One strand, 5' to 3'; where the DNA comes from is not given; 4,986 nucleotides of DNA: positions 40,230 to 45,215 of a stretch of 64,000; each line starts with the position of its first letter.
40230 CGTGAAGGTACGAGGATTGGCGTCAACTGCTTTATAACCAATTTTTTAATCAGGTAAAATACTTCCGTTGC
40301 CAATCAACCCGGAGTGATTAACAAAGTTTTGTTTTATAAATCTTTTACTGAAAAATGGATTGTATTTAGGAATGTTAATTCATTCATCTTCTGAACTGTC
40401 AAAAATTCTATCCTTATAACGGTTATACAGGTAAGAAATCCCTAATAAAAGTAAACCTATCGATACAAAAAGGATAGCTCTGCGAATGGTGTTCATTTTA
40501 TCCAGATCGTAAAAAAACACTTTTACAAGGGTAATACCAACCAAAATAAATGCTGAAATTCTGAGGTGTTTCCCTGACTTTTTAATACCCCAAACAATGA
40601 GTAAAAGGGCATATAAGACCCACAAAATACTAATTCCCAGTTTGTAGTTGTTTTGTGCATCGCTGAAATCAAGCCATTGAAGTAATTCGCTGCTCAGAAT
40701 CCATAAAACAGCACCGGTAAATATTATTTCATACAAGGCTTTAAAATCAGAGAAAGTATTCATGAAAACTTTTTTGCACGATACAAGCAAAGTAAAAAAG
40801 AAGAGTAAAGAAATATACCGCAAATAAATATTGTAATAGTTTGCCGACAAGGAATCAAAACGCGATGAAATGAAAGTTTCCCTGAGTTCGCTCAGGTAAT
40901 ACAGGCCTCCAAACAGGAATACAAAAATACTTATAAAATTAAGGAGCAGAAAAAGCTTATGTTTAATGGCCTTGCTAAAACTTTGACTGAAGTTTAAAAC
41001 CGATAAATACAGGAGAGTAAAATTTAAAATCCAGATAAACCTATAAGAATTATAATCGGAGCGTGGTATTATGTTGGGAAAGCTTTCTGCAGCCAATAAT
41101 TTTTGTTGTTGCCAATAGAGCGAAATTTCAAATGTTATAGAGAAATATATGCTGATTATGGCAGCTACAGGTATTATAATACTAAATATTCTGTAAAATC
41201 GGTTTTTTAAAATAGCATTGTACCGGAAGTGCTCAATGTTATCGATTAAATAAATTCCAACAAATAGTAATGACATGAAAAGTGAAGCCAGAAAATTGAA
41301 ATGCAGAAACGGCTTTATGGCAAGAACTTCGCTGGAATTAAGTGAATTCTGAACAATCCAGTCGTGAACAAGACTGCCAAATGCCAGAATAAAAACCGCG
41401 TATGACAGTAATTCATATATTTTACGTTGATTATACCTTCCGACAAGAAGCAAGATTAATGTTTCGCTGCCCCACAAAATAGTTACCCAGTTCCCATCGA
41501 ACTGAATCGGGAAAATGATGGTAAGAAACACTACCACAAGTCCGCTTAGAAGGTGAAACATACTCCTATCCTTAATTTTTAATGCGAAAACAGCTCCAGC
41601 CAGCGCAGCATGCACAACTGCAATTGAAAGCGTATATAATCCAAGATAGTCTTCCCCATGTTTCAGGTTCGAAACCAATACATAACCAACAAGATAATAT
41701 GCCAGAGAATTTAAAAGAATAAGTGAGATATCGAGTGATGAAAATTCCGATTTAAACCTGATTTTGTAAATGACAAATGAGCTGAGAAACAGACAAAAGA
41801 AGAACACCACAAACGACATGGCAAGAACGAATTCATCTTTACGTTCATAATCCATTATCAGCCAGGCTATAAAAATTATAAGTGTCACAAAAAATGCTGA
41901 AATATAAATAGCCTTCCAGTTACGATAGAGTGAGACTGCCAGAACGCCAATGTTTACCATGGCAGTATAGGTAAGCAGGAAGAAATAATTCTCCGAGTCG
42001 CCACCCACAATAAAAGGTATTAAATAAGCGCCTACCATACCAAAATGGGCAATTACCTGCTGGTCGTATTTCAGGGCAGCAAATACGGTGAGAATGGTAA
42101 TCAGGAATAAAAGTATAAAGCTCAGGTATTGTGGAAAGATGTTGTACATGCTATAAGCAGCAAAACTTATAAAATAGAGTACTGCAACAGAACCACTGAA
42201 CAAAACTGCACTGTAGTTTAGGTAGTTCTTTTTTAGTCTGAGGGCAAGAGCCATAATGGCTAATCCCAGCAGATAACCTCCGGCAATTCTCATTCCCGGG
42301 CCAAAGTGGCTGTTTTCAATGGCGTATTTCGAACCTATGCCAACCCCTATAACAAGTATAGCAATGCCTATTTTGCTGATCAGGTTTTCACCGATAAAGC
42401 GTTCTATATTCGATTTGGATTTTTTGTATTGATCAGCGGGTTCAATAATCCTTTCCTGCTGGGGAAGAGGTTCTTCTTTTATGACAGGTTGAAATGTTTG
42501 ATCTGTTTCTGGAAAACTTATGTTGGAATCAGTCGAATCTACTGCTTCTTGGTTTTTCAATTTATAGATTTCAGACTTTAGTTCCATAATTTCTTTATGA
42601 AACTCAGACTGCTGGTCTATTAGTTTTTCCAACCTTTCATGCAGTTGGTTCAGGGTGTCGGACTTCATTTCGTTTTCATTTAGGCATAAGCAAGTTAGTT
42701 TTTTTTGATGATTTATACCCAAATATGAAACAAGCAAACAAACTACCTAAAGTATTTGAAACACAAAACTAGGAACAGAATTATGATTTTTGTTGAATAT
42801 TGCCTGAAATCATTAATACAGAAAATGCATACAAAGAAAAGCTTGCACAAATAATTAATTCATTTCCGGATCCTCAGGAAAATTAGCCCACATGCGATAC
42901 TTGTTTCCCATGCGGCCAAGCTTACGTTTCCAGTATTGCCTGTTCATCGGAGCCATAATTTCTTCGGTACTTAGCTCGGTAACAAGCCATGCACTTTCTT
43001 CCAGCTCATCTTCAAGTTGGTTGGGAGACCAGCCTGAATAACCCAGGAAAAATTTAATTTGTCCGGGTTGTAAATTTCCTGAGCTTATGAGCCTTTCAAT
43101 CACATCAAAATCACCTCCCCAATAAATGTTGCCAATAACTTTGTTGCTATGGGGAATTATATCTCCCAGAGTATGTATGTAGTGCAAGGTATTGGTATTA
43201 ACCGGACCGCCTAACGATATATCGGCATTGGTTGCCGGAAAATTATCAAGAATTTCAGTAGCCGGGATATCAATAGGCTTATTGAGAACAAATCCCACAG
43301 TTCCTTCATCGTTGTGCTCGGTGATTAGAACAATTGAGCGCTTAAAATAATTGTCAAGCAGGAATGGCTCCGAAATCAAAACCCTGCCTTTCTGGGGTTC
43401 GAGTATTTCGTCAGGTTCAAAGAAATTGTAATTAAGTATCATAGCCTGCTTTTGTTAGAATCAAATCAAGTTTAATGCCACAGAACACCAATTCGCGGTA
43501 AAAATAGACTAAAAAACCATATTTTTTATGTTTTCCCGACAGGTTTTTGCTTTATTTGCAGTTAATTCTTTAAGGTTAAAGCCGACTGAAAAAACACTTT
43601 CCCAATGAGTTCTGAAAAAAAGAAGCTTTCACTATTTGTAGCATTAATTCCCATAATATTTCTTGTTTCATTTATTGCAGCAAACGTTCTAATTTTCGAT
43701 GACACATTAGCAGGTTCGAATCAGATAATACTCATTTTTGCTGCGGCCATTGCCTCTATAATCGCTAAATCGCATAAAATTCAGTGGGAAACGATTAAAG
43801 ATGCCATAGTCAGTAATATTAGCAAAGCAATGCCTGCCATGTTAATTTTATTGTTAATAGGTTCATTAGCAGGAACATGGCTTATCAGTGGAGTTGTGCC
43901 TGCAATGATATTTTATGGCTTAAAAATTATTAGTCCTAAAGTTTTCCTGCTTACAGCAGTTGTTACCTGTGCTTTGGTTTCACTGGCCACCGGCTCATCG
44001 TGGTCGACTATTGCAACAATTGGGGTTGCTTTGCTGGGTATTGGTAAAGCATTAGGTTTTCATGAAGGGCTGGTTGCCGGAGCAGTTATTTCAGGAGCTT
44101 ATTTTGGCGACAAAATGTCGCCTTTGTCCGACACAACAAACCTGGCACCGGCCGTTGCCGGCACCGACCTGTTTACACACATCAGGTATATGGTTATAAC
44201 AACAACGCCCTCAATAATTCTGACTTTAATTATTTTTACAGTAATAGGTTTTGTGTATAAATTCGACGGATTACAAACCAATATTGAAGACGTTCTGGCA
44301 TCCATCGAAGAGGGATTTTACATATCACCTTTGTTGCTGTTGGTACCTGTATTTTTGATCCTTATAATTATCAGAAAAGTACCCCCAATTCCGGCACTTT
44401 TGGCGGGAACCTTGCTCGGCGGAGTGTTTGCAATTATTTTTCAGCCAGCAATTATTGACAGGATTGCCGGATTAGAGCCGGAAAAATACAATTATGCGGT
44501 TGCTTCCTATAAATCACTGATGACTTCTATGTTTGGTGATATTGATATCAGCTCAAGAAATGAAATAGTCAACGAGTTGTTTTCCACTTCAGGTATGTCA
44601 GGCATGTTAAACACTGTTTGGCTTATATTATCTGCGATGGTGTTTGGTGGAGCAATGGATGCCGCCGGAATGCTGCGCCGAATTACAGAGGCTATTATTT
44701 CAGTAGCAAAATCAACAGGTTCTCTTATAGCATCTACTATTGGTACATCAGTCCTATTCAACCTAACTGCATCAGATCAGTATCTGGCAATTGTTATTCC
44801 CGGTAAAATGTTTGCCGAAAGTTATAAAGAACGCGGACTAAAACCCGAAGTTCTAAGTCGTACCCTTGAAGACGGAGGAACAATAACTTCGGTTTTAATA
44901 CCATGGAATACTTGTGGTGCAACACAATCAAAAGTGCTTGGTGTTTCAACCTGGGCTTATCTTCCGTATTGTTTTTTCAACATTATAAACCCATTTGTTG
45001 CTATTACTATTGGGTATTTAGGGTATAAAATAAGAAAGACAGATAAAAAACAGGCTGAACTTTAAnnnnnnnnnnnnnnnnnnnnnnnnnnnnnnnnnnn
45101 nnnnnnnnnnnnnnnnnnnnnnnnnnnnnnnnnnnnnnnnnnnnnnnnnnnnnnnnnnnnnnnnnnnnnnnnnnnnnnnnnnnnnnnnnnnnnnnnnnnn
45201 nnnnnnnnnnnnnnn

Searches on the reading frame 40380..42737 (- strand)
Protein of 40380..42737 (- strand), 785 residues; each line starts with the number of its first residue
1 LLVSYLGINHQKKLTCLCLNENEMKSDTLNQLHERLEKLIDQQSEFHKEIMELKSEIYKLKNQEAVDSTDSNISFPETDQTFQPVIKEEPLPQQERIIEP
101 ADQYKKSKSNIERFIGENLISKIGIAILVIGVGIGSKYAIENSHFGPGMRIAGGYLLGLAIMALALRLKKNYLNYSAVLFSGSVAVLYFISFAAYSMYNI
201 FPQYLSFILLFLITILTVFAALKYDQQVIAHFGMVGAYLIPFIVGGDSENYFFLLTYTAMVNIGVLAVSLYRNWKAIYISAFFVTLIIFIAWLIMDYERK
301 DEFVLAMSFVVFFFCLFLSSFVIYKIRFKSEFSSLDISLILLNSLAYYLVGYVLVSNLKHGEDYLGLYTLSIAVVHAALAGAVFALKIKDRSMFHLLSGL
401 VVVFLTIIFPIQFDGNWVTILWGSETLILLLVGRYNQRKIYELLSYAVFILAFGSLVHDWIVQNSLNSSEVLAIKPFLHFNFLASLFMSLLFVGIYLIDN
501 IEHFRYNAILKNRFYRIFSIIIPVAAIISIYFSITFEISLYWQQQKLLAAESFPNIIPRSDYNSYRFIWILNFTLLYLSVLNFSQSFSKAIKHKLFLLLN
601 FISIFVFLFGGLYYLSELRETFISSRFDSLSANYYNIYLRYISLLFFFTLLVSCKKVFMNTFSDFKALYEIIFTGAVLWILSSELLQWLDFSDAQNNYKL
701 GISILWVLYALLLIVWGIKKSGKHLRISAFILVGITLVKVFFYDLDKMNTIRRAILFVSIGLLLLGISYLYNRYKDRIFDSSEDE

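Call 27: search_protein_families(library=pfam, proteins=[window:40380-42737:-], max_evalue=0.00001)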
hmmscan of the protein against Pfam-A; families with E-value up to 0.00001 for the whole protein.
window:40380-42737:- (785 aa): 1 family
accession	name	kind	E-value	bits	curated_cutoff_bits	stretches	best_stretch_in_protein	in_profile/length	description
PF10101.14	DUF2339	-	2.3e-79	268.3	33.6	1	116-773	1-658/659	Predicted membrane protein (DUF2339)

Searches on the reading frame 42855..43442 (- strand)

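Call 65: search_protein_families(library=pfam, proteins=[window:42855-43442:-], max_evalue=0.00001)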
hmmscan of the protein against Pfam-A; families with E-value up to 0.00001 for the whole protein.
window:42855-43442:- (195 aa): 1 family
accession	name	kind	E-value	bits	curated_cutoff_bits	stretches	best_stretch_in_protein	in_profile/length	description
PF02622.21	DUF179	-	8e-43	146.6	27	1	26-179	1-157/157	AlgH-like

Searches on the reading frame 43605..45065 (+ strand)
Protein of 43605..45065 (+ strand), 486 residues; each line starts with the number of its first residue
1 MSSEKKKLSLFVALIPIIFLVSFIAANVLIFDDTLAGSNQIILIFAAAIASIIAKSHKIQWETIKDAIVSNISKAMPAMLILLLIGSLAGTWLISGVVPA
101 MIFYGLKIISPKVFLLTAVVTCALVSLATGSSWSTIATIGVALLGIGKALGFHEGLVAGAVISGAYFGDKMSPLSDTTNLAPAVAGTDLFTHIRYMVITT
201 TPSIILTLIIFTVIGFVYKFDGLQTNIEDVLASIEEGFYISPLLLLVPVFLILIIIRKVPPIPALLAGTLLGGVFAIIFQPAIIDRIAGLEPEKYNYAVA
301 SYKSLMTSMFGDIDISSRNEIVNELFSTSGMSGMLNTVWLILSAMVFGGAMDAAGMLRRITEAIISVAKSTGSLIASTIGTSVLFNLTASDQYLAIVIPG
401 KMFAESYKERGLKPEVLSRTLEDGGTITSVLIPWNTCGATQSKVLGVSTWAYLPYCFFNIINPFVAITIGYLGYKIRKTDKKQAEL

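Call 65: search_protein_families(library=pfam, proteins=[window:43605-45065:+], max_evalue=0.00001)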
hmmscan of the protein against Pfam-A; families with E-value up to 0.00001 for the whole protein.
window:43605-45065:+ (486 aa): 1 family
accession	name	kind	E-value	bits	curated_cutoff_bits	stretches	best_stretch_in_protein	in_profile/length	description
PF03553.21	Na_H_antiporter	-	2.1e-54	185.3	23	1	164-473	1-302/303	Na+/H+ antiporter family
